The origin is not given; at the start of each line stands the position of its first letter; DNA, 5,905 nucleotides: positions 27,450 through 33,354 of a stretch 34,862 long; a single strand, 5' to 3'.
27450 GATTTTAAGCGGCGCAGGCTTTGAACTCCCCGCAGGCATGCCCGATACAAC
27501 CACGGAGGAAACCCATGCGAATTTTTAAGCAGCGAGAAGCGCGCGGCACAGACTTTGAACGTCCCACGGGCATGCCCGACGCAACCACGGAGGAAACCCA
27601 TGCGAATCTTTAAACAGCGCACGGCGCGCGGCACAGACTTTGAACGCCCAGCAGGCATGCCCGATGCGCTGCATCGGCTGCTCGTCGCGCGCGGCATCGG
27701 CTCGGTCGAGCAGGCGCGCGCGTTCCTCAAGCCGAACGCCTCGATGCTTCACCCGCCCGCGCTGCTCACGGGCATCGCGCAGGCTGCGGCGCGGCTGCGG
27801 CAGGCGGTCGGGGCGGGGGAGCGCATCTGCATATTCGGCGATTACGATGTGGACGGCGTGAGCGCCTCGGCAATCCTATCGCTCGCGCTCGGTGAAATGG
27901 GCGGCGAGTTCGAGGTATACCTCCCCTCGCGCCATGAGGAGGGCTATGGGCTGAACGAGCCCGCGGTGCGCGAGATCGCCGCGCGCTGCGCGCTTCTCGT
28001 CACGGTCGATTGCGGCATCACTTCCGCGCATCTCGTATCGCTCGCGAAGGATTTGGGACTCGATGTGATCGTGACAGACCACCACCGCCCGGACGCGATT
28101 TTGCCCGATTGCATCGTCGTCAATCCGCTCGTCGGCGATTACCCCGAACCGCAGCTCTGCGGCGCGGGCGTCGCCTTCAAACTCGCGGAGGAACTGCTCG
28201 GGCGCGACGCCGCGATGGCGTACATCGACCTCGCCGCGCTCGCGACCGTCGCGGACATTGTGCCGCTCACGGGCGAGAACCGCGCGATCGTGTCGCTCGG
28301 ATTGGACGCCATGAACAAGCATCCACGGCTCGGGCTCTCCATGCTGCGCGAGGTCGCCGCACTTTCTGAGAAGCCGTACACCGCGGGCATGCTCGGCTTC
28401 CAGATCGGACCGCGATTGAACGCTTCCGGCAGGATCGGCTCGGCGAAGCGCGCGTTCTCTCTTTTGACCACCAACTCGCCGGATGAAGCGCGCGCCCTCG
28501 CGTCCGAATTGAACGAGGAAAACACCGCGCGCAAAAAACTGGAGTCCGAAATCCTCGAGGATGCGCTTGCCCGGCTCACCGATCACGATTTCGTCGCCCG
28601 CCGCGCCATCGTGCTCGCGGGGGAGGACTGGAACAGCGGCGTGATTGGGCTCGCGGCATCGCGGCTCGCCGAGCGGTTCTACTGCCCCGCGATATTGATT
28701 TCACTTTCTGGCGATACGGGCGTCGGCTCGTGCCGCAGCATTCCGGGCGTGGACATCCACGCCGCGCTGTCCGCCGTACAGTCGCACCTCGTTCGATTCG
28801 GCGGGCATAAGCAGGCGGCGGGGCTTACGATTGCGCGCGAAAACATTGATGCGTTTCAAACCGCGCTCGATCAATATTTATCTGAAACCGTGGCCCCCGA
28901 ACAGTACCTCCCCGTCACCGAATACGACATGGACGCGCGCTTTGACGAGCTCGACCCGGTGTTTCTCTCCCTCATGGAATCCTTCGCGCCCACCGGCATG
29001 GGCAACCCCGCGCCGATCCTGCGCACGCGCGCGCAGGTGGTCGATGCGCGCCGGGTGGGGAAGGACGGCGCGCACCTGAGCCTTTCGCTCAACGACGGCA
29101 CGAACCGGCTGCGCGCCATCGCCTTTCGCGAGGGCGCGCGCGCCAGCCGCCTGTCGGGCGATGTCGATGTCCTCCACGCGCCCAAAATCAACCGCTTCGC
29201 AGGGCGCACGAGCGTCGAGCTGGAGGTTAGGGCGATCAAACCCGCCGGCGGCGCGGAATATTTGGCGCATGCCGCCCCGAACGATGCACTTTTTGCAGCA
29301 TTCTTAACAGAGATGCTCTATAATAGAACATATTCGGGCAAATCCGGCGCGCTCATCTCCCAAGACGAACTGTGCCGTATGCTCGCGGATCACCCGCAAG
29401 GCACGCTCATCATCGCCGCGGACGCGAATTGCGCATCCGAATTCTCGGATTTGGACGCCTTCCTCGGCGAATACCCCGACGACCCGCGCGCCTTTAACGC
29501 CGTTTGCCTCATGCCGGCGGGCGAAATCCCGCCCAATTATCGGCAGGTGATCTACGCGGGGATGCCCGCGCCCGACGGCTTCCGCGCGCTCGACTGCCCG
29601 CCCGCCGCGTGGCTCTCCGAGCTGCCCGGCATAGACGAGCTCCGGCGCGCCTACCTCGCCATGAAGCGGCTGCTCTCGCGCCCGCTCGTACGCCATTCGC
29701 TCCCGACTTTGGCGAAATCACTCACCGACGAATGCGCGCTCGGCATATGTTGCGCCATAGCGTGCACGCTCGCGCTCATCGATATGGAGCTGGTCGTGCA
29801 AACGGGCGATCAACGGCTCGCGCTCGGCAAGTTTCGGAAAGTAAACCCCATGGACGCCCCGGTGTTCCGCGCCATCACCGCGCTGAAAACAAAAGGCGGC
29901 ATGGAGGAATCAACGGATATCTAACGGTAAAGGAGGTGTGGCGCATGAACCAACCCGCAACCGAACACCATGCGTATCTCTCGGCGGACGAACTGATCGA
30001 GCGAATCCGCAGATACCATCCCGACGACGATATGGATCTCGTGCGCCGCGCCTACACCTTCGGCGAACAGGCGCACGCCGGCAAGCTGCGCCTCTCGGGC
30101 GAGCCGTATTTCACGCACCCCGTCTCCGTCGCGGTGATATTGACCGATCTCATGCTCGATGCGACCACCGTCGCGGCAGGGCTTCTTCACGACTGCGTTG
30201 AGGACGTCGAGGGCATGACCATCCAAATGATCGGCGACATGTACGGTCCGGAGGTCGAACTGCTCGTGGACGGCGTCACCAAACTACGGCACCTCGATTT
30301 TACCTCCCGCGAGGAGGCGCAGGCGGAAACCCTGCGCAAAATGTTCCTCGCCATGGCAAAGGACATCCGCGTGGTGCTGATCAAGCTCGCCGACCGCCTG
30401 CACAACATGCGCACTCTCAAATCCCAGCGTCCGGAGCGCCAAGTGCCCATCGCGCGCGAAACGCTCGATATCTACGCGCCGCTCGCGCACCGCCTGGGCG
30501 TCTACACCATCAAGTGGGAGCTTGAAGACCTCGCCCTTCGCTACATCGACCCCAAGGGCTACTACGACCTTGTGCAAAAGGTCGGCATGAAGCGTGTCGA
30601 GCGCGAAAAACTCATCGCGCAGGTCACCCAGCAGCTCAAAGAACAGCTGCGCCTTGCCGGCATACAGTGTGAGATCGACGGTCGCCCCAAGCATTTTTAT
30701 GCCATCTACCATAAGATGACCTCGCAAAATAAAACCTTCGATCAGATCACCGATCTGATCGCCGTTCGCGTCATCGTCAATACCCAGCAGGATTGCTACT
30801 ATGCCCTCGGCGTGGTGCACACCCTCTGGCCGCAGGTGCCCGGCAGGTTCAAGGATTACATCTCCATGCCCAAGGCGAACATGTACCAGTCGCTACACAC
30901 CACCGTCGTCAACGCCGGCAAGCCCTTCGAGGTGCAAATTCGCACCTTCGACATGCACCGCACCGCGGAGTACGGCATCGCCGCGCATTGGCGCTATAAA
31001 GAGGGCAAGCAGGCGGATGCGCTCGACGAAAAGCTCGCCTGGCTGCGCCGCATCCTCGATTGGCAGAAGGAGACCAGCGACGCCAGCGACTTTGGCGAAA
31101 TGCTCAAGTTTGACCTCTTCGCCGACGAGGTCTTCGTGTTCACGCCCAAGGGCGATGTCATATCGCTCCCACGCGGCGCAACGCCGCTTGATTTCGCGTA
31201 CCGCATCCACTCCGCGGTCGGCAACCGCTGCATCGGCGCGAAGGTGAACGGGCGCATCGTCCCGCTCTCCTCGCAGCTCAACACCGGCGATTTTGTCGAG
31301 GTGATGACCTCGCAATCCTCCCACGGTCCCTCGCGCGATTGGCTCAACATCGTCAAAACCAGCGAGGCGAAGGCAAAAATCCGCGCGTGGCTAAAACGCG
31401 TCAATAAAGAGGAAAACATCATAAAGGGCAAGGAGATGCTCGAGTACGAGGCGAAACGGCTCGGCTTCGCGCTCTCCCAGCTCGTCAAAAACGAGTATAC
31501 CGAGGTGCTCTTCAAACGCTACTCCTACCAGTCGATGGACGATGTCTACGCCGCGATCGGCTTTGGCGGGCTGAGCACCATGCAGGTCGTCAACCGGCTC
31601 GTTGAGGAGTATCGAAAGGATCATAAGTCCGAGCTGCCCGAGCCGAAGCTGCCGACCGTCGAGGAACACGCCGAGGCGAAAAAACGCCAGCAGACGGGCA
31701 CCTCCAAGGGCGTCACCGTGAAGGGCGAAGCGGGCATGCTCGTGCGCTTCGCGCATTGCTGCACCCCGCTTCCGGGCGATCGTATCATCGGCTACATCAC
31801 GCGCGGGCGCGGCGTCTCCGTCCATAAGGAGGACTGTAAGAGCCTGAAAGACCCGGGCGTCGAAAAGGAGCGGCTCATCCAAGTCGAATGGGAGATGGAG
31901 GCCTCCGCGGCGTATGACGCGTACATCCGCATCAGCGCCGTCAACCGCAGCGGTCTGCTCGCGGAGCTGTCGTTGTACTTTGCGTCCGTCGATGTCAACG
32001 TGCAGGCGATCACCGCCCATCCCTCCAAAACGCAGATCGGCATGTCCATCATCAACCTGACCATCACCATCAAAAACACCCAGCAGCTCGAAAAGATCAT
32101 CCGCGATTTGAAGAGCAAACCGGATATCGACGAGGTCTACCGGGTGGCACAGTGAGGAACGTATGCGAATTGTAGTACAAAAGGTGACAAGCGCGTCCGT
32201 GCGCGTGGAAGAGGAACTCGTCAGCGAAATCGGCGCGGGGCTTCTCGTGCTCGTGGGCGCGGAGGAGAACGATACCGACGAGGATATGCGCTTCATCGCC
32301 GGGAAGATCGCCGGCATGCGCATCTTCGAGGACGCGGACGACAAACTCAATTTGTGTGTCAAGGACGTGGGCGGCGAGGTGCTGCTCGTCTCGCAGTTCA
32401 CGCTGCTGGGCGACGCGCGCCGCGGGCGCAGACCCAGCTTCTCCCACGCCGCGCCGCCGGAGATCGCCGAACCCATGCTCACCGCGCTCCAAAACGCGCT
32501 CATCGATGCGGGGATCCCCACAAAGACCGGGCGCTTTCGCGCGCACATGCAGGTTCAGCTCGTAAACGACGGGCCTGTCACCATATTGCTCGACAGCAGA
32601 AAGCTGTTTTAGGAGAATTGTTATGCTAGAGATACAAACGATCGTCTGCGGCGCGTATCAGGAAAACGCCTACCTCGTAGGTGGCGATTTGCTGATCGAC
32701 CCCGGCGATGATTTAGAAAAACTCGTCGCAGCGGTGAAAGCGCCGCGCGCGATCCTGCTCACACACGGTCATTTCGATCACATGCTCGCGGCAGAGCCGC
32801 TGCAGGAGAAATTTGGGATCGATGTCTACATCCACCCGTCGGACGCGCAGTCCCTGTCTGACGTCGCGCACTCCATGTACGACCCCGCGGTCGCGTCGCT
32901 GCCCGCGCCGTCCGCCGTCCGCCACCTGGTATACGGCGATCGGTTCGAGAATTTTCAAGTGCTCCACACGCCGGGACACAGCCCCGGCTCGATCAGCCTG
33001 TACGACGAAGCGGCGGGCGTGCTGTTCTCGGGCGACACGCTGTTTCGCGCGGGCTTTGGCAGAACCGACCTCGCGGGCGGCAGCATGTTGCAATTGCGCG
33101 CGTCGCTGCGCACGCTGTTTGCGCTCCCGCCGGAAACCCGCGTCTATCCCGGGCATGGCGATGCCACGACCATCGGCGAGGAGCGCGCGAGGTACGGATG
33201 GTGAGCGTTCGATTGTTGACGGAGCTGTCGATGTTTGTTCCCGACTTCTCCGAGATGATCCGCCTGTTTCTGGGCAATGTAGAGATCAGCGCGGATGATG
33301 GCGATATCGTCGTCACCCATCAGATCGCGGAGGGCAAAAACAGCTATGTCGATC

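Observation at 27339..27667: Tandem copies of the recJ translation-initiation region create a cascade of overlapping leader ORFs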

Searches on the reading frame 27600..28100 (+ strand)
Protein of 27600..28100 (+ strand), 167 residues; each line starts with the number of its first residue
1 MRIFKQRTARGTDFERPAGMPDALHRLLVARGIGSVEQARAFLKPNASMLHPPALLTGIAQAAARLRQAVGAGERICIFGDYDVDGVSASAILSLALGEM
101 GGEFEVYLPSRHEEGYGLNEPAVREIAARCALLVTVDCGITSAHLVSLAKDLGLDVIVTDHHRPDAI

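Call 25: find_homologous_proteins(query=window:27600-28100:+, max_evalue=1e-20)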
Query window:27600-28100:+ (167 aa): 736 proteins with E <= 1e-20 among 1182 candidates; the best 120 are listed.
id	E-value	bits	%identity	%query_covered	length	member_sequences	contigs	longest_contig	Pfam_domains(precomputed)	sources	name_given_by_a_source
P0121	4.0e-63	230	65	98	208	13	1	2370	PF01368.28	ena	-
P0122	1.6e-55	205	63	98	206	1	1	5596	PF01368.28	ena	-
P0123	2.9e-55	205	61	98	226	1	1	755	PF01368.28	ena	-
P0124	8.7e-55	203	65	96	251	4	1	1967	PF01368.28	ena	-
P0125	9.4e-54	200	57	100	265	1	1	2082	PF01368.28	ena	-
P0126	1.8e-52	195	61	96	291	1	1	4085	PF01368.28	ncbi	-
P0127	2.0e-52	195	52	99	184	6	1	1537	PF01368.28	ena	-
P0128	9.6e-52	193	57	98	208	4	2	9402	PF01368.28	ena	-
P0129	5.5e-50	187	56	100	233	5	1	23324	PF01368.28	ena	-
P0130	1.1e-49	186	60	90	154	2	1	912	PF01368.28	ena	-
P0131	1.2e-49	186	59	98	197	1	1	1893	PF01368.28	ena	-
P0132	1.2e-49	186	56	100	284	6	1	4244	PF01368.28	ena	-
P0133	7.3e-49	184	57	98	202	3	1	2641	PF01368.28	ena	-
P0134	3.3e-48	182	55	95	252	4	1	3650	PF01368.28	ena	-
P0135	3.7e-48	181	55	98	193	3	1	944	PF01368.28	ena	-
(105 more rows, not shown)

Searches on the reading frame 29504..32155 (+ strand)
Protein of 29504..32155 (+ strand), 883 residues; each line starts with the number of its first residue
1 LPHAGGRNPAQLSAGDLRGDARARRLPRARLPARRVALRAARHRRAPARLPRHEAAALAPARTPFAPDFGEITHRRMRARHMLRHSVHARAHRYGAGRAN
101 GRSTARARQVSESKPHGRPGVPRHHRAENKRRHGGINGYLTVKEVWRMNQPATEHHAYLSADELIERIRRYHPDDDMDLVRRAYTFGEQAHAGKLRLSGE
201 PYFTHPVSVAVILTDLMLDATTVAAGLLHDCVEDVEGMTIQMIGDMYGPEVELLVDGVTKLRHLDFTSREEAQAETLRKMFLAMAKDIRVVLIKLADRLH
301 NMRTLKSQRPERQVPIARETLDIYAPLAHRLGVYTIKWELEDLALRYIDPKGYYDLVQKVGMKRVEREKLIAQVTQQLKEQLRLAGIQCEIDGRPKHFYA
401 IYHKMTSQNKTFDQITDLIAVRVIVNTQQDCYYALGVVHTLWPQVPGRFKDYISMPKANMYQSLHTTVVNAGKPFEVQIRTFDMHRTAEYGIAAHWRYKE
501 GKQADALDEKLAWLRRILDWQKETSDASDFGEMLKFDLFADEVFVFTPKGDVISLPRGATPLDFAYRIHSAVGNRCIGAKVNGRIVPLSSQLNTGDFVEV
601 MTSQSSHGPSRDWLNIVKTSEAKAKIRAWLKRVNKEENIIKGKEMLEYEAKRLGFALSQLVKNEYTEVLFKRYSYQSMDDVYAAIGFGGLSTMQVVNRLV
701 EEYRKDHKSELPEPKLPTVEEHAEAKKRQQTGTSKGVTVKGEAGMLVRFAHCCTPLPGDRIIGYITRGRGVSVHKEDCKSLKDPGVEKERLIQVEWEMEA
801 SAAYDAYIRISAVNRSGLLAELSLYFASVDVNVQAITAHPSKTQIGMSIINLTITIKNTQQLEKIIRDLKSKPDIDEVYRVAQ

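Call 40: search_protein_families(library=pfam, proteins=[window:29504-32155:+])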
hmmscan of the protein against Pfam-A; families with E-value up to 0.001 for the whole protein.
window:29504-32155:+ (883 aa): 7 families
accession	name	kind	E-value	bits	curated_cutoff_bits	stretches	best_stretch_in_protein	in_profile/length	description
PF13328.12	HD_4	-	6.9e-50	169.2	27.2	1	183-333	1-155/156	HD domain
PF04607.23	RelA_SpoT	-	2.6e-42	144.1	27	1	393-502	1-112/113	Region found in RelA / SpoT proteins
PF02824.27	TGS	-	2.9e-22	78.9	22.2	1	543-602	1-60/60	TGS domain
PF13291.12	ACT_4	-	6.8e-16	59.2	27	1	802-880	3-80/80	ACT domain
PF19296.4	RelA_AH_RIS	-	2.8e-15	57.3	23.8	1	615-783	2-177/185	RelA/SpoT, AH and RIS domains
PF01966.28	HD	-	1.7e-11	44.9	22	1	202-302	1-116/116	HD domain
PF01842.31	ACT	-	1e-05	25.6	27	1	807-871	2-63/66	ACT domain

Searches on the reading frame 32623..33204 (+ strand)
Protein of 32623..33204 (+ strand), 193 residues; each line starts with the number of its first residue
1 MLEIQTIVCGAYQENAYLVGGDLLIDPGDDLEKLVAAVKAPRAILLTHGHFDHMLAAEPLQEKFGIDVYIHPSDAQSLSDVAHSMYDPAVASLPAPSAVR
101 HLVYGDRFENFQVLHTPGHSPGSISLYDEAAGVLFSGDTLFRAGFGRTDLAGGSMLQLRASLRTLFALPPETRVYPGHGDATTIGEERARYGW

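Call 54: search_protein_families(library=pfam, proteins=[window:32623-33204:+])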
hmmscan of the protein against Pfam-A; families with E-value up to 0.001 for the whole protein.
window:32623-33204:+ (193 aa): 4 families
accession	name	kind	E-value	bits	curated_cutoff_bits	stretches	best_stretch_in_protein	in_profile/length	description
PF00753.33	Lactamase_B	-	6.7e-34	118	22.7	1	10-178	2-196/196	Metallo-beta-lactamase superfamily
PF12706.13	Lactamase_B_2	-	5.8e-06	26.5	27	1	23-137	3-141/200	Beta-lactamase superfamily domain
PF07521.17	RMMBL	-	0.00014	22.2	21.6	1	29-70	21-62/63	Zn-dependent metallo-hydrolase RNA specificity domain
PF19583.5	ODP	-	0.00051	20.4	27.2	1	109-139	105-136/194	ODP family beta lactamase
